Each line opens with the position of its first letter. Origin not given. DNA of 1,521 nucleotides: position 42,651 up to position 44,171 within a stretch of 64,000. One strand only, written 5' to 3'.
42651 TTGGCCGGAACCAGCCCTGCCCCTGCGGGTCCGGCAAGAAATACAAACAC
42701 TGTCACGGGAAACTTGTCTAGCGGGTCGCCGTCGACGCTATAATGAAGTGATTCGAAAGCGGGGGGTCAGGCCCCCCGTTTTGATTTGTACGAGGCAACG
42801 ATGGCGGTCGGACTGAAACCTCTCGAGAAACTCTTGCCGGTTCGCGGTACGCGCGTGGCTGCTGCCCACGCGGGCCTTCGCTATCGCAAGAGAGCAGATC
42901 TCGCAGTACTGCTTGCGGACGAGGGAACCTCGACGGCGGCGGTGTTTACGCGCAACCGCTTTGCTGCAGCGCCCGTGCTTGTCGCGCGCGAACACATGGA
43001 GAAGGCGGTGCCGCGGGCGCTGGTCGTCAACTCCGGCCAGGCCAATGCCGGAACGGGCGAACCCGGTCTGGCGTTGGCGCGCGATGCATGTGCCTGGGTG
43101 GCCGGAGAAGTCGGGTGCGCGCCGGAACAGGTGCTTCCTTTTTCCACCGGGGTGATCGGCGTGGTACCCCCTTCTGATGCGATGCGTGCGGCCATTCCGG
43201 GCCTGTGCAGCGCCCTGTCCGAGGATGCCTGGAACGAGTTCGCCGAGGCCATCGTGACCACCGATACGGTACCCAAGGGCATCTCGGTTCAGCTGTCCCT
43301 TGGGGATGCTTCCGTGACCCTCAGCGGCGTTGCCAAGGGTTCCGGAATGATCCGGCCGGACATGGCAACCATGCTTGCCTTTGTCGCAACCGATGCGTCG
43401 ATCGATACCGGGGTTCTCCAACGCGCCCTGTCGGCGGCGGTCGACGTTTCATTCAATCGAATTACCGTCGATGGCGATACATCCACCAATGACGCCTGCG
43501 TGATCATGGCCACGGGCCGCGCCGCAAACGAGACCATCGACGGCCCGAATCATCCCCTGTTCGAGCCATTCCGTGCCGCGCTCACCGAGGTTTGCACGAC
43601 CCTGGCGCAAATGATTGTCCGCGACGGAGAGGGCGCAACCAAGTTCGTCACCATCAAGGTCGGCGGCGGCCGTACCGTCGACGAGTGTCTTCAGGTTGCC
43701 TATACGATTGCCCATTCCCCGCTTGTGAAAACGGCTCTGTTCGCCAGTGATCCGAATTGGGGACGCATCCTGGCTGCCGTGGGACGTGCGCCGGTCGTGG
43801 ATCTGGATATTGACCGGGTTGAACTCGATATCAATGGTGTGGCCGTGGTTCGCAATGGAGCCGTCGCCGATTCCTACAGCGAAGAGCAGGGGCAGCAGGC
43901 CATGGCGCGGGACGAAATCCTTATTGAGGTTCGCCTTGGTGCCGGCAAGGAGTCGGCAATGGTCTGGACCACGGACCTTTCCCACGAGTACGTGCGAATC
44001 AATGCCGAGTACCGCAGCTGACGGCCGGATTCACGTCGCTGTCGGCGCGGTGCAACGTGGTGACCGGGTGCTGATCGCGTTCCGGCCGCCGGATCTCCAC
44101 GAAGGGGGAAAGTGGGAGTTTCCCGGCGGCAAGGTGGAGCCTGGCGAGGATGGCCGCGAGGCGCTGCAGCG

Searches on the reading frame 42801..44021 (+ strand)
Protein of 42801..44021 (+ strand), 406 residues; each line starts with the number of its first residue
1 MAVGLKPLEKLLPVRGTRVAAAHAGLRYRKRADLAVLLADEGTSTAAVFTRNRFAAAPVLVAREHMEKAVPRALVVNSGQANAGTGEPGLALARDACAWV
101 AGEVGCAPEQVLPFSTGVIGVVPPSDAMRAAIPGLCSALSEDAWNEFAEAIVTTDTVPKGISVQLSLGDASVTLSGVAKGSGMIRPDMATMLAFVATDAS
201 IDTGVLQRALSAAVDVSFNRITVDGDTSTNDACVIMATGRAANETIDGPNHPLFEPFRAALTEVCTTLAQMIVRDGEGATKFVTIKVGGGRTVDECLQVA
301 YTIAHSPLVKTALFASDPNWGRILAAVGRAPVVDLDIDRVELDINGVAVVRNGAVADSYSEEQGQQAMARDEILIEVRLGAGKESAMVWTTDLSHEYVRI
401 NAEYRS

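Call 54: find_encoding_contigs(protein=window:42801-44021:+, flank=10000, max_places=2)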
Protein window:42801-44021:+ (406 aa): 13 contigs read that carry it; 2 places shown.
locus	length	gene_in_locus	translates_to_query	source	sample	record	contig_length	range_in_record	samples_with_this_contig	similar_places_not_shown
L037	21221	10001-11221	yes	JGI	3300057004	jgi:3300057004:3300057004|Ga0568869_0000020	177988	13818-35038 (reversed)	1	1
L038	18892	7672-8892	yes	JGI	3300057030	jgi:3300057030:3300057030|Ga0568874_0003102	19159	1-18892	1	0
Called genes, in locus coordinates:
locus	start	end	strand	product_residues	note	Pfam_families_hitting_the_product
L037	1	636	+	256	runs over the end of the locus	PF08478:POTRA_1, PF03799:FtsQ_DivIB_C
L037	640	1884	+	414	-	PF11104:PilM_2 (faint), PF14450:FtsA, PF02491:SHS2_FTSA, PF06723:MreB_Mbl, PF06277:EutA (weak), PF14450:FtsA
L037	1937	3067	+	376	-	PF00091:Tubulin, PF12327:FtsZ_C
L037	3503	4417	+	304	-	PF03331:LpxC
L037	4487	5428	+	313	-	PF01551:Peptidase_M23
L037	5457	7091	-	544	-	PF00515:TPR_1 (faint), PF07719:TPR_2 (faint), PF25174:Beta-prop_THOC3 (faint), PF02239:Cytochrom_D1 (faint), PF10282:Lactonase (weak)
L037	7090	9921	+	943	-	PF07517:SecA_DEAD, PF00270:DEAD (weak), PF01043:SecA_PP_bind, PF21090:P-loop_SecA, PF07516:SecA_SW, PF02810:SEC-C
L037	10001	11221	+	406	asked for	PF01960:ArgJ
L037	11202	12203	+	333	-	PF00293:NUDIX, PF14815:NUDIX_4, PF02581:TMP-TENI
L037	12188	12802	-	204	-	PF01121:CoaE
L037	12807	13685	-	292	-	PF06750:A24_N_bact, PF01478:Peptidase_A24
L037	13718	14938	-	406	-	PF28597:T2SSF_N, PF00482:T2SSF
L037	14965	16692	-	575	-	PF05157:MshEN, PF00437:T2SSE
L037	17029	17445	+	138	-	PF00210:Ferritin, PF02915:Rubrerythrin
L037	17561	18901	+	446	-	PF02754:CCG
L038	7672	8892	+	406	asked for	PF01960:ArgJ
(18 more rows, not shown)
